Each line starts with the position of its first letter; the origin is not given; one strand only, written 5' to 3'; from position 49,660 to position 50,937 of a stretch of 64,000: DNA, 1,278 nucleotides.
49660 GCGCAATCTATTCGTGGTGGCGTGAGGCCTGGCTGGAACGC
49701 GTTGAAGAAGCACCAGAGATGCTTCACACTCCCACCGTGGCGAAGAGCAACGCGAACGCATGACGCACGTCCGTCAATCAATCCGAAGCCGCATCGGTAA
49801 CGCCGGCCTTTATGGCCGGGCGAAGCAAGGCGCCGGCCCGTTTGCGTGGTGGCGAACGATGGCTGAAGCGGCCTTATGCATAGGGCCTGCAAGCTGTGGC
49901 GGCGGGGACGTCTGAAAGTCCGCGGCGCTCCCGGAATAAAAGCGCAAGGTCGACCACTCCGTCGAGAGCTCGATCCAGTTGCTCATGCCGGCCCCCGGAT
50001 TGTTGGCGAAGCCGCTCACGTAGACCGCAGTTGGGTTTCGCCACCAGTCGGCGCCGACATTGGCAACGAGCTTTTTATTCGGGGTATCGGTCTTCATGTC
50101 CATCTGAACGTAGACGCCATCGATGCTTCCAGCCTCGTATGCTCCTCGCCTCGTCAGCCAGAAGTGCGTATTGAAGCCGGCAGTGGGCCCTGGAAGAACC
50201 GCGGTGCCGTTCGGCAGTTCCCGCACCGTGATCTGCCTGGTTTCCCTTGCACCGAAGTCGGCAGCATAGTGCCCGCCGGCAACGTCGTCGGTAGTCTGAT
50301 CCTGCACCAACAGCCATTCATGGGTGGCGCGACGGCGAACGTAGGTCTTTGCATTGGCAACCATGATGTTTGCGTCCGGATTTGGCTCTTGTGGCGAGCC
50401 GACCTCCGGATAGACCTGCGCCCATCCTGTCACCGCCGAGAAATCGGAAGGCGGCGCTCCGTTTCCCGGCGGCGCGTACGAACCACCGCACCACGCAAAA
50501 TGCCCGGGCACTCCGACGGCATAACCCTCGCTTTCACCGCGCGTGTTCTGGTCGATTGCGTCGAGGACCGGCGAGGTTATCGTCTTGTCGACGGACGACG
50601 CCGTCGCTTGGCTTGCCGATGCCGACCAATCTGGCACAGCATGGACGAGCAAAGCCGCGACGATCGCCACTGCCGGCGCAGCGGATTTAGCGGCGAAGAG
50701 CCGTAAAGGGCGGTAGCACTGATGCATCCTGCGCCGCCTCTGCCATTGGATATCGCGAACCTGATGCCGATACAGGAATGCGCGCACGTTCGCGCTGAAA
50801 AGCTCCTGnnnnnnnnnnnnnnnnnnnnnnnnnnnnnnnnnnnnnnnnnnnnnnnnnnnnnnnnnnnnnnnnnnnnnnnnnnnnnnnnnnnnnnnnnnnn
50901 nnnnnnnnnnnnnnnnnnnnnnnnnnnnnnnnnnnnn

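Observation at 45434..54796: Candidate self-contained EPS production and modification cassette with three unknown components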

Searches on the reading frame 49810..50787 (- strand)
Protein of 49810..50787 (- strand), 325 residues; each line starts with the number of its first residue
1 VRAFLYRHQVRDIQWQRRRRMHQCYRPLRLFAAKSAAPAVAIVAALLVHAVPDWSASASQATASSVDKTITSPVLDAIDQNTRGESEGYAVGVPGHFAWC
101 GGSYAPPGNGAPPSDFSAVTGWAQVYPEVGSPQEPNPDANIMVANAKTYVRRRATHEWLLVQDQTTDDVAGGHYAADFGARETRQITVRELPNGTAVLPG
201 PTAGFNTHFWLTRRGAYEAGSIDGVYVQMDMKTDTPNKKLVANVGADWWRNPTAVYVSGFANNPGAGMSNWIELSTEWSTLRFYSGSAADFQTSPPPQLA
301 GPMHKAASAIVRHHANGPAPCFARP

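Call 4: search_protein_families(library=pfam, proteins=[window:49810-50787:-], max_evalue=0.01)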
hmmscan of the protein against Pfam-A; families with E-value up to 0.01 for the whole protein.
window:49810-50787:- (325 aa): 0 families

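Call 5: search_protein_families(library=ncbifam, proteins=[window:49810-50787:-], max_evalue=0.01)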
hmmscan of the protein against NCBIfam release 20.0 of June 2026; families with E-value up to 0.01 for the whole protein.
window:49810-50787:- (325 aa): 0 families

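Call 11: search_solved_structures(query=window:49810-50787:-, max_evalue=1)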
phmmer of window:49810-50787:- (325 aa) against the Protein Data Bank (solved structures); distinct sequences matched with E-value up to 1: 4.
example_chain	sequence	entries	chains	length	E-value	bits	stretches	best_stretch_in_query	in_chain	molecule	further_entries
1chd_A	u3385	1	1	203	0.34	13.4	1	183-272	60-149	CHEB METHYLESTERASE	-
2hpq_P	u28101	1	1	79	0.71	12.3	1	45-104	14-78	Prothrombin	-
6ymz_A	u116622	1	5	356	0.72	12.3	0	183-269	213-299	Protein-glutamate methylesterase/protein-glutamine glutaminase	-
3k65_A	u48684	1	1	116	0.92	11.9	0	45-105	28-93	Prothrombin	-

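Call 13: find_homologous_proteins(query=window:49810-50787:-)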
Query window:49810-50787:- (325 aa): 278 proteins with E <= 0.001 among 7087 candidates; the best 120 are listed.
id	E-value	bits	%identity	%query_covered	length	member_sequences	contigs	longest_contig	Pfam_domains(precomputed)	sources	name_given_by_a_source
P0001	3.1e-206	702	100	94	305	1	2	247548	-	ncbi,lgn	ncbi:MAG: hypothetical protein ACTHNN_10505 [Xanthobacteraceae bacterium]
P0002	2.2e-167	574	81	94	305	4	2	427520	-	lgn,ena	-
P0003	4.3e-165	567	80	94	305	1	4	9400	-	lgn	-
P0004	1.2e-161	556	79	94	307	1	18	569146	-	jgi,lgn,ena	-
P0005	7.5e-161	553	79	94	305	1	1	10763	-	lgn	-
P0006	3.0e-160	551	78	94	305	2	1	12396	-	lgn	-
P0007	3.9e-159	547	78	93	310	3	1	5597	-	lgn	-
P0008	1.4e-154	532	75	94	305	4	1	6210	-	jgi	jgi:hypothetical protein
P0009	3.9e-148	511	75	94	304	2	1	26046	-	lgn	-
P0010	3.7e-144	498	74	94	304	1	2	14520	-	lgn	-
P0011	9.8e-144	497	76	87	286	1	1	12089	-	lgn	-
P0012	3.7e-143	495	73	94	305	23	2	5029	-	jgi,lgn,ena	-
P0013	1.7e-142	493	69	98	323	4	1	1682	-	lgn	-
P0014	1.6e-141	489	72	94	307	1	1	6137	-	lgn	-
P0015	1.8e-141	489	71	94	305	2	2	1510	-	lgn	-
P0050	9.9e-92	326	54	80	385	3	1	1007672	-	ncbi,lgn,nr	ncbi:hypothetical protein DFP91_2690 [Pseudorhodoplanes sinuspersici]|nr:hypothetical protein DFP91_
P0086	1.7e-84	302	51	92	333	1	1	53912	-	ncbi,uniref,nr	ncbi:hypothetical protein [Bradyrhizobium sp. JYMT SZCCT0428]|uniref:hypothetical protein n=1 Tax=Br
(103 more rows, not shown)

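Call 24: find_related_loci(query=A1, collection=metagenome_contigs, flank=10000)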
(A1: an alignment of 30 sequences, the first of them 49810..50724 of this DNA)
Query A1 (304 aa) in metagenome_contigs; peptide patterns used: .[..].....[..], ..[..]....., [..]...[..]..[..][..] (x = any residue, [..] = any of these).
204 stretches matched a pattern; 142 encode a relative of the query (tblastn E <= 1e-3); the best 80 are kept; 78 distinct loci.
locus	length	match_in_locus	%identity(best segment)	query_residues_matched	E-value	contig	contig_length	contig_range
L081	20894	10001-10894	80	7-304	2e-162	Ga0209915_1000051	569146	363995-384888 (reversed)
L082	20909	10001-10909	73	1-303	3e-140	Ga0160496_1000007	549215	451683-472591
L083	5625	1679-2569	67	7-304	2e-131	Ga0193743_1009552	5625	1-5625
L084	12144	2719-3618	63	4-303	2e-126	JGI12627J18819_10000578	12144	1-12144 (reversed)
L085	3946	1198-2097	62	1-304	2e-127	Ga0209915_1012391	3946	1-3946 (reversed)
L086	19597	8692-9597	54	4-304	7e-107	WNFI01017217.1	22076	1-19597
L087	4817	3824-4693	56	7-301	6e-102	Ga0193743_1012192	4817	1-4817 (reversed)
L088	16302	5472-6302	55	28-304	2e-98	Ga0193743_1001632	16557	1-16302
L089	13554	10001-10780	55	43-303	1e-96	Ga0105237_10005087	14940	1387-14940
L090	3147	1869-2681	57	7-279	2e-98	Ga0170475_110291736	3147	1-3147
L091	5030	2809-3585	56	44-302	9e-95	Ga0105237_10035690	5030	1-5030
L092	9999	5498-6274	56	44-302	6e-94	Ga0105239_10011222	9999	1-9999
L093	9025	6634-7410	56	44-302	6e-94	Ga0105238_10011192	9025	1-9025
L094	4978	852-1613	54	49-303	4e-93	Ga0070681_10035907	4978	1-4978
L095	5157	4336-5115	53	43-303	9e-91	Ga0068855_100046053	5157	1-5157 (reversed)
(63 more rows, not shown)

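Call 26: predict_structure(alignment_id=A1)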
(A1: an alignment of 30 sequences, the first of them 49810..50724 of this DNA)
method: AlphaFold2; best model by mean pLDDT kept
length: 304 residues; sequences in the alignment: 30
mean_pLDDT: 75.2   pTM: 0.76
mean pLDDT of the five models: 75.2, 71.6, 69.4, 59.4, 57.0
residues with pLDDT >= 90: 100; 70-90: 105; 50-70: 49; < 50: 50
segments of 3 or more residues with pLDDT < 50: 1-15, 24-44, 237-243, 283-285
pLDDT, mean of each block of 10 residues (from residue 1): 36 47 44 29 53 88 83 61 65 87 88 72 95 93 94 79 89 93 88 89 93 89 88 62 69 92 89 82 53 73 55
secondary structure, 60 per line:
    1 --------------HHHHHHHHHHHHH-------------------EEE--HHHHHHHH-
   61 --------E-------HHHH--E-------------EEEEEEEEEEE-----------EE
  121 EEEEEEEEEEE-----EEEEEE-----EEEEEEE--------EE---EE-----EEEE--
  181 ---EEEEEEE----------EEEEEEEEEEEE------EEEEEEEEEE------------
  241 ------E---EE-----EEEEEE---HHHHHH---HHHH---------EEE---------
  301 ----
elements in order: H15-27 E47-49 H52-59 H77-80 E97-107 E119-131 E137-142 E148-154 E175-178 E184-190 E201-212 E219-228 E258-263 H267-272 H276-279 E289-291

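Call 30: fold_search(model_id=the predicted structure, library=pdb)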
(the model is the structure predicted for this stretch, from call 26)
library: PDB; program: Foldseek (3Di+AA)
matches with E <= 10: 606; with E <= 0.001: 0
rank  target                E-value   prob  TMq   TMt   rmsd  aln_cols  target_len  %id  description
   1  3is0                  4.8e-03  0.20  0.15  0.13  23.8       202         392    6  Crystal structure of functional region of UafA from Staphylococcus saprophyticus in the presence of cholesterol (released 2010-09-08)
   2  7fe0_A                7.2e-03  0.21  0.16  0.21  17.2       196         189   13  AvmM Catalyzes Macrocyclization in Alchivemycin A Biosynthesis (released 2021-09-01)
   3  3u6g_A                9.0e-03  0.72  0.19  0.37   9.9       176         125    7  Crystal structure of a domain of unknown function, DUF4425 (BVU_3708) from Bacteroides vulgatus ATCC 8482 at 1.35 A re (released 2011-11-02)
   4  4ph8_A                1.1e-02  0.57  0.20  0.34  14.3       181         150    8  Crystal structure of AggA, the major subunit of aggregative adherence fimbriae type I (AAF/I) from the Escherichia col (released 2014-10-01)
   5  8qdr_A                1.2e-02  0.20  0.13  0.07  15.2       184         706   10  Vitis vinifera dimeric 13S-lipoxygenase LOXA in a detergent bound open conformation (released 2024-10-30)
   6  1ajo_A                1.3e-02  0.51  0.22  0.28  14.8       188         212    8  CIRCULARLY PERMUTED (1-3,1-4)-BETA-D-GLUCAN 4-GLUCANOHYDROLASE CPA16M-127 (released 1998-05-06)
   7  10pa                  2.0e-02  0.21  0.13  0.12  18.2       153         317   10  Crystal structure of SdrD A2-A3 domains from Staphylococcus aureus JH1 (released 2026-02-11)
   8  4qey_A                2.1e-02  0.66  0.21  0.40   8.3       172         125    7  Crystal structure of a DUF4425 family protein (BACOVA_05332) from Bacteroides ovatus ATCC 8483 at 2.52 A resolution (released 2014-07-16)
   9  3is1                  2.2e-02  0.60  0.23  0.19  19.9       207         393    6  Crystal structure of functional region of UafA from Staphylococcus saprophyticus in C2 form at 2.45 angstrom resolution (released 2010-09-08)
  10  4qey_B                2.2e-02  0.57  0.20  0.38   8.6       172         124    9  Crystal structure of a DUF4425 family protein (BACOVA_05332) from Bacteroides ovatus ATCC 8483 at 2.52 A resolution (released 2014-07-16)
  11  5cfa_A                2.2e-02  0.33  0.17  0.16  17.9       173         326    8  Crystal structures of Bbp from Staphylococcus aureus with peptide ligand (released 2015-09-23)
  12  3irz                  2.4e-02  0.54  0.23  0.19  21.1       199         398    6  Crystal structure of functional region of UafA from Staphylococcus saprophyticus in P212121 form (released 2010-09-08)
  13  3irp                  2.5e-02  0.51  0.23  0.18  20.6       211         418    7  Crystal structure of functional region of UafA from Staphylococcus saprophyticus at 1.50 angstrom resolution (released 2010-09-08)
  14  8k2i_B                2.7e-02  0.41  0.20  0.13  13.8       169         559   10  Crystal structure of Group 2 Oligosaccharide/Monosaccharide-releasing beta-N-acetylhexosaminidase NgaAt from Arabidops (released 2024-04-24)
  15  5cfa_B                2.8e-02  0.30  0.19  0.18  17.7       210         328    7  Crystal structures of Bbp from Staphylococcus aureus with peptide ligand (released 2015-09-23)
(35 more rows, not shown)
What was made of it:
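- The GH16 fold hit is insignificant (1ajo, E 0.013, TM 0.22, call 30). The weak top PDB fold hits are staphylococcal adhesins, fimbrial subunits and ConA-like lectins (call 30).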

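Call 33: find_encoding_contigs(protein=P0050, flank=10000, max_places=1)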
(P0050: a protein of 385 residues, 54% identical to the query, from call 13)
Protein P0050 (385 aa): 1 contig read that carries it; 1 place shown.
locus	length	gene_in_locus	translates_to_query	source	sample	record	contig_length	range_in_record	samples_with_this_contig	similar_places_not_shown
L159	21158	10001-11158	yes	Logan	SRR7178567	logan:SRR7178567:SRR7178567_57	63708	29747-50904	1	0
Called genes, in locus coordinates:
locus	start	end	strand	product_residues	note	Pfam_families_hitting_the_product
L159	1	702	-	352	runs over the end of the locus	PF01073:3Beta_HSD, PF01370:Epimerase, PF04321:RmlD_sub_bind, PF16363:GDP_Man_Dehyd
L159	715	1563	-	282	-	PF00483:NTP_transferase, PF12804:NTP_transf_3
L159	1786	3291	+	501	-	-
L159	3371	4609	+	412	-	PF04932:Wzy_C (weak)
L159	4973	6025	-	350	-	PF00535:Glycos_transf_2, PF13641:Glyco_tranf_2_3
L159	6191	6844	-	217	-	PF08241:Methyltransf_11 (weak)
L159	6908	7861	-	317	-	PF13489:Methyltransf_23, PF00891:Methyltransf_2 (weak), PF06325:PrmA (weak), PF05175:MTS, PF13847:Methyltransf_31, PF08241:Methyltransf_11, PF08242:Methyltransf_12, PF13649:Methyltransf_25, +5 more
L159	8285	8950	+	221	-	PF13489:Methyltransf_23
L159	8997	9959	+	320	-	PF13489:Methyltransf_23, PF08241:Methyltransf_11, PF08242:Methyltransf_12 (weak), PF13649:Methyltransf_25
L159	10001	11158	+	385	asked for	-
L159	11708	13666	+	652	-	PF19077:Big_13, PF17936:Big_6, PF19077:Big_13, PF04862:DUF642 (weak)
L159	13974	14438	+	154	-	PF04892:VanZ-LLP1 (weak)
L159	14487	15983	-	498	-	PF11794:HpaB_N, PF03241:HpaB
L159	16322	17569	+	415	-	PF13433:Peripla_BP_5, PF13458:Peripla_BP_6, PF01094:ANF_receptor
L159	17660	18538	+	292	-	PF02653:BPD_transp_2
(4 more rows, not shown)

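Call 34: find_encoding_contigs(protein=P0086, flank=10000, max_places=1)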
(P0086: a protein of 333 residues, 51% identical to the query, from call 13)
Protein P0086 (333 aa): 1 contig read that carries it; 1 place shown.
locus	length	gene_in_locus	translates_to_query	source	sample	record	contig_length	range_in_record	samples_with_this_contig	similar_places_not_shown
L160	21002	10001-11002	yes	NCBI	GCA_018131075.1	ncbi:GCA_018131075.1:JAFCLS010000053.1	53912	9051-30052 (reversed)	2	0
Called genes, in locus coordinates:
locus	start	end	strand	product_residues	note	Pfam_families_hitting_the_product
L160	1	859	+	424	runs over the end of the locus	PF16254:DUF4910, PF09940:DUF2172, PF16221:HTH_47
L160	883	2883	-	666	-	PF03412:Peptidase_C39, PF25919:BSH_CusB (faint), PF25917:BSH_RND (faint), PF25973:BSH_CzcB (faint), PF25988:HH_CyaD, PF25994:HH_AprE, PF26002:Beta-barrel_AprE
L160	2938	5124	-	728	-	PF03412:Peptidase_C39, PF00664:ABC_membrane, PF00005:ABC_tran, PF02463:SMC_N (faint)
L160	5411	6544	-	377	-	PF04055:Radical_SAM, PF13186:SPASM (weak)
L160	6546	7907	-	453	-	PF13439:Glyco_transf_4, PF13477:Glyco_trans_4_2 (weak), PF13579:Glyco_trans_4_4, PF20706:GT4-conflict (faint), PF00534:Glycos_transf_1, PF13692:Glyco_trans_1_4, PF13524:Glyco_trans_1_2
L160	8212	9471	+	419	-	PF09314:DUF1972 (faint), PF13439:Glyco_transf_4, PF13579:Glyco_trans_4_4, PF20706:GT4-conflict, PF00534:Glycos_transf_1, PF13692:Glyco_trans_1_4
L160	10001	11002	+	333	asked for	-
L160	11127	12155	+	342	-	PF01073:3Beta_HSD, PF01370:Epimerase, PF02719:Polysacc_synt_2, PF04321:RmlD_sub_bind, PF16363:GDP_Man_Dehyd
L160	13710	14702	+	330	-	-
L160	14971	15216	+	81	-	PF21834:DUF6894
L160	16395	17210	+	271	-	PF09839:DUF2066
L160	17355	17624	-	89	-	-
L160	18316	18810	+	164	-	PF03330:DPBB_1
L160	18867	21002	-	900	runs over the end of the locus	PF00501:AMP-binding, PF13193:AMP-binding_C, PF00550:PP-binding, PF00975:Thioesterase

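Call 35: find_encoding_contigs(protein=P0001, flank=10000, max_places=2)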
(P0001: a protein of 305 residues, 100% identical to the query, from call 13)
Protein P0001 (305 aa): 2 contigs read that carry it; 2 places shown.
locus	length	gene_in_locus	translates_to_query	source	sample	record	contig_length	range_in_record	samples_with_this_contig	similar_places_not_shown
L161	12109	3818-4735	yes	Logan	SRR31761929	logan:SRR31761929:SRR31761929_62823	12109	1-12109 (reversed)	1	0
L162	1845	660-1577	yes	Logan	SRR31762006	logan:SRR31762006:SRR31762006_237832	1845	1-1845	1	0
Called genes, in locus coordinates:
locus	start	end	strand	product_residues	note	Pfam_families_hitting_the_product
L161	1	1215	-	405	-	?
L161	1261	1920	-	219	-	PF00027:cNMP_binding (faint), PF13545:HTH_Crp_2, PF00325:Crp (weak)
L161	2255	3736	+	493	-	-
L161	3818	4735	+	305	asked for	-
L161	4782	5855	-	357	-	-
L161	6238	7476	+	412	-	PF01757:Acyl_transf_3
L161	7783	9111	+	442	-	-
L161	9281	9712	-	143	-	PF03928:HbpS-like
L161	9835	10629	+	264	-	PF00378:ECH_1, PF16113:ECH_2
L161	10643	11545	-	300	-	PF00126:HTH_1, PF03466:LysR_substrate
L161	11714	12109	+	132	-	?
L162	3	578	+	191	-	?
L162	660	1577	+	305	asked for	-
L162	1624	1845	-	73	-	?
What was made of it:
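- Checked: P1, 45434-46855 (-): the metagenome gene call starts at M32, giving 45434-46762 and 442 aa (call 35).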

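Call 37: search_solved_structures(query=A1, max_evalue=10)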
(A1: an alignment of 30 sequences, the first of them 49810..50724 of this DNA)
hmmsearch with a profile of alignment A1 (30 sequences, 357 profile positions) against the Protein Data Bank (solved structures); distinct sequences matched with E-value up to 10: 0.
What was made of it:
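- On GH16 glycanases (ExoK/ExsH) or any CAZy catalytic family, for P1/P2: A profile against PDB sequences gave nothing at E up to 10 (call 37).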

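Call 61: search_protein_representatives(alignment_id=A1)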
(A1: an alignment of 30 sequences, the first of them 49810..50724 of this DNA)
Query: 30 sequences, 357 profile positions. Proteins with E-value up to 0.001 (for the whole library): 740; up to 1e-10: 456; up to 1e-30: 133. The best 150 are listed.
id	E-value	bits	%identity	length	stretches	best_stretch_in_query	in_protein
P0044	1.3e-144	498.2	-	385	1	40-335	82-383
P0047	2.6e-140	484.1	-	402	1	71-332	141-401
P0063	2.7e-134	464.3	-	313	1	33-309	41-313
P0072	2.6e-131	454.5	-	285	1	62-334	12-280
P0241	8.8e-126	436.3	-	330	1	32-332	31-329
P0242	1.4e-125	435.6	-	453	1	55-332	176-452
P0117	2.3e-123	428.3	-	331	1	34-339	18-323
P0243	1.6e-122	425.6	-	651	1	69-333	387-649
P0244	3.1e-117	408.2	-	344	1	71-332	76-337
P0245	1.7e-116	405.7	-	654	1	80-317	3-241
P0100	1.3e-115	402.8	-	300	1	54-334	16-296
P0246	7.4e-115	400.4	-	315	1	58-336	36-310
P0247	9.5e-115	400.0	-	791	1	79-318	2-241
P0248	1.1e-112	393.1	-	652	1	79-314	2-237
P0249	2.1e-111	389.0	-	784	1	60-328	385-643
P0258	3.1e-95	335.8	-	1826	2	152-335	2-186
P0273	2.5e-76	273.6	-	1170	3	97-311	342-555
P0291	7.3e-64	232.6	-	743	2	64-308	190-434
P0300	3.9e-60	220.3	-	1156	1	80-311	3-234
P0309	5.1e-55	203.5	-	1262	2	85-334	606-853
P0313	2.5e-52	194.7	-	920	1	76-304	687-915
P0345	5.6e-37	144.2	-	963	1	50-307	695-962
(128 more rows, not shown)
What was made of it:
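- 740 clusters at 50% identity (call 61).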

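Call 62: search_protein_families(library=pfam, proteins=[P0258, P0273, P0300, P0309, P0313, P0345, P0247, P0249, P0291], max_evalue=0.001)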
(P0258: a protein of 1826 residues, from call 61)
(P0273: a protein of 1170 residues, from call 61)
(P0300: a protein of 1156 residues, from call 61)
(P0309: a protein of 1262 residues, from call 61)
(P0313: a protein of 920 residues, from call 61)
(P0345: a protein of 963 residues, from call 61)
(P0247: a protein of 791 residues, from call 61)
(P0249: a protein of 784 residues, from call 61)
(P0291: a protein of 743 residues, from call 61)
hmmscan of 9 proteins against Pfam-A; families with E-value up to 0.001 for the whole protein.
P0258 (1826 aa): 5 families
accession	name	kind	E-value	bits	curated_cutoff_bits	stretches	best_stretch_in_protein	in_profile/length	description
PF00041.27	fn3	-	4.7e-41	139.3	25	5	1160-1238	1-80/84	Fibronectin type III domain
PF01471.23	PG_binding_1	-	3.4e-22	78.8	23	2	1758-1820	2-56/57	Putative peptidoglycan binding domain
PF18370.7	RGI_lyase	-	1.9e-16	60.6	27.8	0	1451-1513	11-73/86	Rhamnogalacturonan I lyases beta-sheet domain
PF25788.1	Ig_Rha78A_N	-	1.9e-10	41.3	27.4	0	1202-1244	60-102/105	Rha78A-like, N-terminal immunoglobulin domain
PF25523.1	Ig_RIMBP2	-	2.3e-06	28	27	0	1161-1244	5-101/105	RIMBP2-like, immunoglobulin-like domain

P0273 (1170 aa): 1 family
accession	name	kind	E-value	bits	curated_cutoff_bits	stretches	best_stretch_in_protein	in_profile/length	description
PF09684.15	Tail_P2_I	-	3.3e-20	72.8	20.6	1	1016-1104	3-89/139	Phage tail protein (Tail_P2_I)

P0300 (1156 aa): 0 families

P0309 (1262 aa): 6 families
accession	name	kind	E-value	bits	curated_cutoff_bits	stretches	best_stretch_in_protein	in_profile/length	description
PF13385.13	Laminin_G_3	-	9e-22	78.3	27.6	1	76-226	1-150/151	Concanavalin A-like lectin/glucanases superfamily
PF17957.7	Big_7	-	5.9e-19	68.9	24.1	1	1009-1076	1-70/70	Bacterial Ig domain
PF00041.27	fn3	-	1.4e-14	54.5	25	2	420-497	1-80/84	Fibronectin type III domain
PF18370.7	RGI_lyase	-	5.4e-06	27.1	27.8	0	256-309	17-71/86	Rhamnogalacturonan I lyases beta-sheet domain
PF08239.17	SH3_3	-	0.00013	22.5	27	1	532-587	3-53/54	Bacterial SH3 domain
PF25788.1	Ig_Rha78A_N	-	0.00052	20.7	27.4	0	278-326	52-101/105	Rha78A-like, N-terminal immunoglobulin domain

P0313 (920 aa): 0 families

P0345 (963 aa): 1 family
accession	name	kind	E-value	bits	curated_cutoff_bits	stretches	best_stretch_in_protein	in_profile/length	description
PF16656.11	Pur_ac_phosph_N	-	3.3e-08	34.4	30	1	635-722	6-93/93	Purple acid Phosphatase, N-terminal domain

P0247 (791 aa): 5 families
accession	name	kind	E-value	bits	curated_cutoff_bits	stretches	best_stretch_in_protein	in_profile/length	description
PF19077.6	Big_13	-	1.7e-12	48.2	27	1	236-329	2-100/102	Bacterial Ig-like domain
PF04862.18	DUF642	-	7.5e-12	45.7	27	1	525-676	1-155/157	Protein of unknown function (DUF642)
PF17936.7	Big_6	-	4.6e-09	36.8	27.6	1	261-323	15-78/83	Bacterial Ig domain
PF16640.11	Big_3_5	-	6.4e-05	23.9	35.5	1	244-330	3-88/88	Bacterial Ig-like domain (group 3)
PF14054.11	DUF4249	-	0.0002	21.5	28.5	0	338-449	4-110/269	Domain of unknown function (DUF4249)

P0249 (784 aa): 0 families

P0291 (743 aa): 0 families
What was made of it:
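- Fusions to Ig, fn3, DUF642 and Laminin_G_3 modules (calls 33, 62). In multidomain relatives such as P0309, the P domain is the only module without a known binding-type assignment (call 62).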
